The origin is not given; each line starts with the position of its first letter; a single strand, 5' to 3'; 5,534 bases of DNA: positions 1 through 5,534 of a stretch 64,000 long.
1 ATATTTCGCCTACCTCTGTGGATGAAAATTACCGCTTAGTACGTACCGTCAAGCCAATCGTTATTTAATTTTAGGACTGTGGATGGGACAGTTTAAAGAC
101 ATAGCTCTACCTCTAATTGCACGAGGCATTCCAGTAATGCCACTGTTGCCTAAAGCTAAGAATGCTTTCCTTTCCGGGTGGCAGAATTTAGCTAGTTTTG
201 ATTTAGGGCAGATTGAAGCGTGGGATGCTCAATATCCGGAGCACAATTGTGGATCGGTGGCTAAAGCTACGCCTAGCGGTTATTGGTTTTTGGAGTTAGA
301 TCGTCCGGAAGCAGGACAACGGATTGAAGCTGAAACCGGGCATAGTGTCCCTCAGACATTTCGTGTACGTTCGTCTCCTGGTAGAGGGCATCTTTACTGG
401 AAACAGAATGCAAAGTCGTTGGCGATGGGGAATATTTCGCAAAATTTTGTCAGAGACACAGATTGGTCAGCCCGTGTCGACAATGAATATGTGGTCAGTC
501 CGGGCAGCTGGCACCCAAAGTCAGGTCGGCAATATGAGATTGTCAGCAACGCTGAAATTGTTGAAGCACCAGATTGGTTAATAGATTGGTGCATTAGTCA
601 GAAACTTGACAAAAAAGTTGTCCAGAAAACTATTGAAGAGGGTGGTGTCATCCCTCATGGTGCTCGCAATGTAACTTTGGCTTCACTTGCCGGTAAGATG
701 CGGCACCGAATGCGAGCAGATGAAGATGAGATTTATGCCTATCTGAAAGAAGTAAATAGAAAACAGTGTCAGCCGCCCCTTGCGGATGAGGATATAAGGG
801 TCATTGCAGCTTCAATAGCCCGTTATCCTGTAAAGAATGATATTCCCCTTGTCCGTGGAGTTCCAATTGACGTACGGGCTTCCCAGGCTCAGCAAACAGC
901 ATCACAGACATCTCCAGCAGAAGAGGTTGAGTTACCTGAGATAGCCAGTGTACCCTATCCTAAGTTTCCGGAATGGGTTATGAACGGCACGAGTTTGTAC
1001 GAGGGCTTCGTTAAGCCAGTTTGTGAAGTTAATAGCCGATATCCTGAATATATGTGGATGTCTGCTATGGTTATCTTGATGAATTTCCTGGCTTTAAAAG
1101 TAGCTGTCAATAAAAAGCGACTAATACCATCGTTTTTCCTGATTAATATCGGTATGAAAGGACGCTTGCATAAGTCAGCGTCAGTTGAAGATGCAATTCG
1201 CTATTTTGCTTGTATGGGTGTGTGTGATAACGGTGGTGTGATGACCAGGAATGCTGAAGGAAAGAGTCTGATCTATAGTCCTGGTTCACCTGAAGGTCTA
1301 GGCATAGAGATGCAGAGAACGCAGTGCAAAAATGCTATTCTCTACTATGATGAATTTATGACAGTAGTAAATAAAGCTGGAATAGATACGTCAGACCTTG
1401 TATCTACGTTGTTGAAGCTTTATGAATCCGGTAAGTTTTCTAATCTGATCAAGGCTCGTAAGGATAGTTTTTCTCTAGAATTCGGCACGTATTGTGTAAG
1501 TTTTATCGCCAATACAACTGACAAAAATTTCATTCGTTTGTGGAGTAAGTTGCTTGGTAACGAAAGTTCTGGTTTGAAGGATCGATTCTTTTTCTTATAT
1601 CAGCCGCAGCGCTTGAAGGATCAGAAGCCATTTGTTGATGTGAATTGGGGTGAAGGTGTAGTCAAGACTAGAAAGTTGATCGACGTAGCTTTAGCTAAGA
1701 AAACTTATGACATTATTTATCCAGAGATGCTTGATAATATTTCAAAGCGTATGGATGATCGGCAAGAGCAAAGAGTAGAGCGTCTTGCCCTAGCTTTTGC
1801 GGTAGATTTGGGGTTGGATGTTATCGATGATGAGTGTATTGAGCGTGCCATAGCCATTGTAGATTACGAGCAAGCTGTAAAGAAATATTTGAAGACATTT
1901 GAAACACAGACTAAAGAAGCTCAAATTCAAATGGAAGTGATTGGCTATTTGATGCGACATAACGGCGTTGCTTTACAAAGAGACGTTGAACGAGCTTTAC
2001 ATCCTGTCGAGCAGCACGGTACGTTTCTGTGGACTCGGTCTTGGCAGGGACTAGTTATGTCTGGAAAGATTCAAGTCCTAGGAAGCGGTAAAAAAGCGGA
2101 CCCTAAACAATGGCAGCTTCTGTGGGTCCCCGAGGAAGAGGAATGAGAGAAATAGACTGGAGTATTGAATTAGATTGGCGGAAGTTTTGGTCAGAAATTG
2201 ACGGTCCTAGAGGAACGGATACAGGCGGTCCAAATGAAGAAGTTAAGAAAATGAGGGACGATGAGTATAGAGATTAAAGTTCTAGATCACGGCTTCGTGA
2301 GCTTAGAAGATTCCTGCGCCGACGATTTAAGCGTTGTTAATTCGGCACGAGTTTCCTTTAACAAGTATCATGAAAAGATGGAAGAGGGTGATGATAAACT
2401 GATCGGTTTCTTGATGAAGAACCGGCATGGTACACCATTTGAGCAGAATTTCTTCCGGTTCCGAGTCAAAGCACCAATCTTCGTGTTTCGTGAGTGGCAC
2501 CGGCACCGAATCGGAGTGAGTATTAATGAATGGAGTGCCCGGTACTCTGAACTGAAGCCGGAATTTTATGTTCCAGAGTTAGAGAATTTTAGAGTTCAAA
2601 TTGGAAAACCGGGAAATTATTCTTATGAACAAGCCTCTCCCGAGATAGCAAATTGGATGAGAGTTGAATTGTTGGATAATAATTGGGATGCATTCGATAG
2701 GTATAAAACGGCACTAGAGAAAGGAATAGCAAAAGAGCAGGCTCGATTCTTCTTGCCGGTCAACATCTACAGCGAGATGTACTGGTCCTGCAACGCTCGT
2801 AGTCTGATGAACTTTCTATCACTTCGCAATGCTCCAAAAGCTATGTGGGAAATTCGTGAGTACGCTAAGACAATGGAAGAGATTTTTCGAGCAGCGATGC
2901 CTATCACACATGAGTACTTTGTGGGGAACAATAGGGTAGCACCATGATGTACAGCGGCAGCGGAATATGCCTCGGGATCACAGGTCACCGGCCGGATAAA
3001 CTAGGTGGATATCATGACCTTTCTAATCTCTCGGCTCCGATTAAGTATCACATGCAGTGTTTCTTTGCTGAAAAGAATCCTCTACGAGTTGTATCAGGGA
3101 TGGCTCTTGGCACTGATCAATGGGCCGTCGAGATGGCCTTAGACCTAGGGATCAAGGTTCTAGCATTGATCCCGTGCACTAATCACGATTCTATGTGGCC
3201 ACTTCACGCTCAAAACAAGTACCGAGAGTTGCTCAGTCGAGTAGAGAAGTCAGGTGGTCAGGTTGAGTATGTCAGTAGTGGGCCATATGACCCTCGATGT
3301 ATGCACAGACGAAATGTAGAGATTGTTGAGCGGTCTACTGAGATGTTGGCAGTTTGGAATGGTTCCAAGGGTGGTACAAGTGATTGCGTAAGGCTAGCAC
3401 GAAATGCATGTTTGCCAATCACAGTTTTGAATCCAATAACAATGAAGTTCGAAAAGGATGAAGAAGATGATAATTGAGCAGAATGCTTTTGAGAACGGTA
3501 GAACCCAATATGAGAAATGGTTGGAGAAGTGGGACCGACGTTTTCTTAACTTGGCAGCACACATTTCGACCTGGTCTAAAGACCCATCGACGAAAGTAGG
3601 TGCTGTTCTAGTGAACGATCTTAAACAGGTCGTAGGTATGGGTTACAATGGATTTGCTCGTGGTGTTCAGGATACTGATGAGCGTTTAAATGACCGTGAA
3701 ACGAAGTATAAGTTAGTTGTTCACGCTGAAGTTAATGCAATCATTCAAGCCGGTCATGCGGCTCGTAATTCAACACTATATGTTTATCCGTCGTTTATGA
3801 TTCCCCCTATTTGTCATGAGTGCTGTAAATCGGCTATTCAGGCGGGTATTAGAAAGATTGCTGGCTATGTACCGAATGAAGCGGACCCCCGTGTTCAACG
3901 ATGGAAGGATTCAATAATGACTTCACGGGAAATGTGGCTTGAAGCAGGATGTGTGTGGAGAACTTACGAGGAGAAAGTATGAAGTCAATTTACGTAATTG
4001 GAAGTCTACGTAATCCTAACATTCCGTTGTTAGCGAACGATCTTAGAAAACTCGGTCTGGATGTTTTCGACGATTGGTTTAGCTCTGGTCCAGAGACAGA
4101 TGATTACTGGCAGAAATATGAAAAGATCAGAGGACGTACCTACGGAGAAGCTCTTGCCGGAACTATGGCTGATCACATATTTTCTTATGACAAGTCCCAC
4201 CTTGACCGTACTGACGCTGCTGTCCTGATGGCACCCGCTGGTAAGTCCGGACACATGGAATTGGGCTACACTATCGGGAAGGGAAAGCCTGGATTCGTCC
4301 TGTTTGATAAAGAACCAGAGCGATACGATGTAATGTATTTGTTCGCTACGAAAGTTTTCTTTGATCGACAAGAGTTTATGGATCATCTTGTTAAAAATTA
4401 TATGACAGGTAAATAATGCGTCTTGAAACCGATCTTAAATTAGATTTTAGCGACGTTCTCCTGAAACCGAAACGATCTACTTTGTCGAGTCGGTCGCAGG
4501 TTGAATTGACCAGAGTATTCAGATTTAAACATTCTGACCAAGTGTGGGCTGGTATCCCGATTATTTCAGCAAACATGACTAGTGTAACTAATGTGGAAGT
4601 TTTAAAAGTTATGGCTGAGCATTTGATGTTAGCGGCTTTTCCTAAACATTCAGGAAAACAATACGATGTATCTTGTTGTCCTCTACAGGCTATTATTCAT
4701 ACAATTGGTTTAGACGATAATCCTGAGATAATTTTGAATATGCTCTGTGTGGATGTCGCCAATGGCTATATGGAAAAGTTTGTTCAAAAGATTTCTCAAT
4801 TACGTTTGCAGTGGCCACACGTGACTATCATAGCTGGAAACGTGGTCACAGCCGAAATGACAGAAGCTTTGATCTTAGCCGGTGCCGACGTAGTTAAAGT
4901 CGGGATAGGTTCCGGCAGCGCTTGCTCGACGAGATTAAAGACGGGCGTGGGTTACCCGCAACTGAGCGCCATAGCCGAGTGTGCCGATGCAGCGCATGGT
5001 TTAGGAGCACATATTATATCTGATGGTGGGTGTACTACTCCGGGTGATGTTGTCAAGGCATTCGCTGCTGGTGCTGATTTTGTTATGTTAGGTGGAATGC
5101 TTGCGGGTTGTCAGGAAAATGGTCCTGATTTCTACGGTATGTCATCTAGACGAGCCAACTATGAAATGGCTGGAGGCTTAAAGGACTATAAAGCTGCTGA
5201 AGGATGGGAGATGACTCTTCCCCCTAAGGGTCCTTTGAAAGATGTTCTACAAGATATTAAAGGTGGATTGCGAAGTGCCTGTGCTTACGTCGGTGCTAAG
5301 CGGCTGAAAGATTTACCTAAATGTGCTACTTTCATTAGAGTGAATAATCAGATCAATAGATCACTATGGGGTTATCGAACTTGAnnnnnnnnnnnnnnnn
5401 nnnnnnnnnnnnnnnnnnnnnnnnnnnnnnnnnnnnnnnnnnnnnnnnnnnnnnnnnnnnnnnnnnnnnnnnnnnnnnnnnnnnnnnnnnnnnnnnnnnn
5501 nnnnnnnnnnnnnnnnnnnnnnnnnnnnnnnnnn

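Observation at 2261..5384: Nucleotide-conversion module: ThyX, SLOG/YpsA, dCMP deaminase, nucleoside deoxyribosyltransferase-like and GMP reductase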

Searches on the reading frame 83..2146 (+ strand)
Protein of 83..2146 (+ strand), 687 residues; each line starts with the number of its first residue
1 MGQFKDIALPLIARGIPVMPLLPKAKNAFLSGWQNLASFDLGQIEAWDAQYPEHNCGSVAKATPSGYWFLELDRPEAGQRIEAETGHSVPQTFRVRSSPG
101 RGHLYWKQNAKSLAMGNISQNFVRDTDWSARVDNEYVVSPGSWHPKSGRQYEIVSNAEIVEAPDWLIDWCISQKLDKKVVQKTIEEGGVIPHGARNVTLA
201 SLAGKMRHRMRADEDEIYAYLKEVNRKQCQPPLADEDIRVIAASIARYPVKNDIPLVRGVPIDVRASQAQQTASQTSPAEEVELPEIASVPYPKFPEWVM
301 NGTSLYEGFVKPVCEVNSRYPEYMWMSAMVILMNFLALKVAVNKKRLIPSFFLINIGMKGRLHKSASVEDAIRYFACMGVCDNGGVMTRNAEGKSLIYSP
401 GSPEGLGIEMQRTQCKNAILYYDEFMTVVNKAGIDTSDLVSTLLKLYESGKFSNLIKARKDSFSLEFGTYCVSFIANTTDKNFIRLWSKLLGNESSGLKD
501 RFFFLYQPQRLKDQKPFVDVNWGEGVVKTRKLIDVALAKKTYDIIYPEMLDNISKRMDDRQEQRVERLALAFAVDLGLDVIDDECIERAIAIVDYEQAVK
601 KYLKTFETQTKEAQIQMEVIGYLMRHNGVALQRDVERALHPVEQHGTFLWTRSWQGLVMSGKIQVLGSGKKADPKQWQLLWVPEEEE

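Call 3: search_protein_families(library=pfam, proteins=[window:83-2146:+], max_evalue=0.01)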
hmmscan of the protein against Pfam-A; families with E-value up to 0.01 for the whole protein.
window:83-2146:+ (687 aa): 2 families
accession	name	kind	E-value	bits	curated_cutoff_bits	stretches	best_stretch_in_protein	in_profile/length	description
PF09250.16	Prim-Pol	-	7.2e-22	79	22.8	1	8-165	1-158/158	Bifunctional DNA primase/polymerase, N-terminal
PF08708.16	PriCT_1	-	1.5e-08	34.5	21.1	1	188-248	6-64/67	Primase C terminal 1 (PriCT-1)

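Call 32: search_dna_similar(query=window:83-2146:+, collection=phages, mode=protein, max_rows=25)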
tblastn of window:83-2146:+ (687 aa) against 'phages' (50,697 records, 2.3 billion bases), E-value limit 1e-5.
Records with a match: 5; places in all: 5; records where one place covers at least 80% of the query: 0.
Best place of each record, by identity: <60% 5.
By first word of the organism name: Caudoviricetes 3; Bacteriophage 1; Gordonia 1.
By host as written in the record: - 3; Gordonia terrae 3612 1; Methanomicrobiales 1.
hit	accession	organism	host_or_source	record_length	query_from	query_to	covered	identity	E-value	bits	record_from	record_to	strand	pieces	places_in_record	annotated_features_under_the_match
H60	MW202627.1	Caudoviricetes sp.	Manatee Spring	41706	2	246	36%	27.2%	3e-6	57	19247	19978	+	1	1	replicative helicase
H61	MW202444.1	Bacteriophage sp.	Manatee Spring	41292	37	258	32%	28.4%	3e-12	77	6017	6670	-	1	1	regulatory protein repA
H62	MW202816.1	Caudoviricetes sp.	Manatee Spring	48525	1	241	35%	25.5%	5e-9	66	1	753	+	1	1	replicative helicase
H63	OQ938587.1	Gordonia phage Sapo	Gordonia terrae 3612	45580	5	245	35%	25.1%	5e-6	56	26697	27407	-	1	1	28: DNA primase/polymerase/helicase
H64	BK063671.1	Caudoviricetes sp. vir555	Methanomicrobiales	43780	6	182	26%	26.7%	3e-8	64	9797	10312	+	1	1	DNA primase | HNH endonuclease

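Call 83: find_related_loci(query=A5, collection=genome_contigs, flank=8000)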
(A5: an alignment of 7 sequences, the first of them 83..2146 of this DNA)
Query A5 (687 aa) in genome_contigs; peptide patterns used: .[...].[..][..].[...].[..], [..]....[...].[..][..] (x = any residue, [..] = any of these).
55 stretches matched a pattern; 8 encode a relative of the query (tblastn E <= 1e-3); 8 distinct loci.
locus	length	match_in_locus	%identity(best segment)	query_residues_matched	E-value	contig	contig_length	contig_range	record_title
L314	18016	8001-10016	48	1-687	0e+0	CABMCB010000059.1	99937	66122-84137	uncultured archaeon isolate LFW-28 genome assembly, contig: LFW28_59, whole genome shotgun sequence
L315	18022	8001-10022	44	4-685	7e-179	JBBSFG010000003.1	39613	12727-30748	MAG: Candidatus Acidiferrales bacterium isolate LS1_sbin.80 LS1_sbin.80_K_1402726_L_39613_cov_167.7994, whole genome sho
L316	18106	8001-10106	41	1-680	9e-174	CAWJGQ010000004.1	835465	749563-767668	MAG: uncultured Acidobacteriota bacterium isolate MFD04463.bin.1.255 genome assembly, contig: contig_22165, whole genome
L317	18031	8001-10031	42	4-687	8e-163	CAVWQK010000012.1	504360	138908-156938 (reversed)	MAG: uncultured Acidobacteriota bacterium isolate MFD04967.bin.1.42 genome assembly, contig: contig_7767, whole genome s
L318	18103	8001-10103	31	4-677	2e-69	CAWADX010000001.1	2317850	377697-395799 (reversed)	MAG: uncultured Acidobacteriota bacterium isolate MFD03346.bin.1.39 genome assembly, contig: contig_1096, whole genome s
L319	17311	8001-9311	35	8-448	2e-68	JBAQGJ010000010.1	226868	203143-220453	MAG: Candidatus Acidiferrales bacterium isolate MFD09291_ilm_asm_bin33 k127_140989, whole genome shotgun sequence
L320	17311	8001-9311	35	8-448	1e-68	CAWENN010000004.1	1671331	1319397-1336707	MAG: uncultured Acidobacteriota bacterium isolate MFD02248.bin.1.183 genome assembly, contig: contig_3484, whole genome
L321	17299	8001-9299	30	6-432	6e-48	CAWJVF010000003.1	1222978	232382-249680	MAG: uncultured Acidobacteriota bacterium isolate MFD00964.bin.2.241 genome assembly, contig: contig_38358, whole genome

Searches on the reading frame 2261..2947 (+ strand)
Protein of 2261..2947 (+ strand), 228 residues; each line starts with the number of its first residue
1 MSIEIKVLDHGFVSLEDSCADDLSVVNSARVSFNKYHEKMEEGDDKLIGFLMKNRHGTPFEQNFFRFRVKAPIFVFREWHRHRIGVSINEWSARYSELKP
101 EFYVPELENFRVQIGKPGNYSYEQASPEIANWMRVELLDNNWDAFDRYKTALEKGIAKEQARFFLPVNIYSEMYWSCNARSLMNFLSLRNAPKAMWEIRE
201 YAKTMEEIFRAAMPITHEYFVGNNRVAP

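Call 3: search_protein_families(library=pfam, proteins=[window:2261-2947:+], max_evalue=0.01)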
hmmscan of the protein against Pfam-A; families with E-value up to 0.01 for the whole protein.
window:2261-2947:+ (228 aa): 1 family
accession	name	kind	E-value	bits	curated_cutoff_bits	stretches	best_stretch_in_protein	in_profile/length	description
PF02511.20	Thy1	-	1.1e-49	169.3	24.8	1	20-214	8-190/191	Thymidylate synthase complementing protein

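Call 4: search_protein_families(library=phrogs, proteins=[window:2261-2947:+], max_evalue=0.001)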
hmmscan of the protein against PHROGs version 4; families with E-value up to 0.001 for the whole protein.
window:2261-2947:+ (228 aa): 5 families
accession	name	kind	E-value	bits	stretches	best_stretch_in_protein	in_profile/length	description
phrog_85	-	DNA, RNA and nucleotide metabolism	2.4e-62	212.6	1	14-226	374-591/866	thymidylate synthase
phrog_10644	-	DNA, RNA and nucleotide metabolism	3.4e-19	70.5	1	83-218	18-152/160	thymidylate synthase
phrog_28804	-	DNA, RNA and nucleotide metabolism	1.2e-05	26.6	1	152-216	17-81/91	thymidylate synthase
phrog_26005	-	unknown function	3e-05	24.6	1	16-64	15-64/310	-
phrog_22708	-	DNA, RNA and nucleotide metabolism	0.00032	21.2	1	24-99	51-127/242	thymidylate synthase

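Call 6: search_protein_families(library=ncbifam, proteins=[window:2261-2947:+], max_evalue=0.01)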
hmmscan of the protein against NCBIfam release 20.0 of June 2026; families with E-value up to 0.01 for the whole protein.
window:2261-2947:+ (228 aa): 1 family
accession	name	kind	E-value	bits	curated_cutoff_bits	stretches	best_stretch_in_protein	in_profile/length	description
TIGR02170.1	thyX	equivalog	1.8e-56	191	87.9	1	19-220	8-211/211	FAD-dependent thymidylate synthase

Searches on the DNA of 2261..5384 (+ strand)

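Call 5: search_dna_similar(query=window:2261-5384:+, collection=phages, mode=distant, max_rows=25)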
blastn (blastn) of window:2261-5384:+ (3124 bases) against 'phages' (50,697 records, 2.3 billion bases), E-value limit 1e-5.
Records with a match: 1; places in all: 1; records where one place covers at least 80% of the query: 0.
Best place of each record, by identity: 60-80% 1.
By first word of the organism name: Microbacterium 1.
By host as written in the record: Microbacterium radiodurans NRRL B-24799 1.
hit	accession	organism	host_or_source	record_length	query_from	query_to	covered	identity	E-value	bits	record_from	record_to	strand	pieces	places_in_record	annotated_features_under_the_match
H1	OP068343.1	Microbacterium phage Cece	Microbacterium radiodurans NRRL B-24799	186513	175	255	3%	76.5%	4e-6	62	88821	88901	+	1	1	121: ThyX-like thymidylate synthase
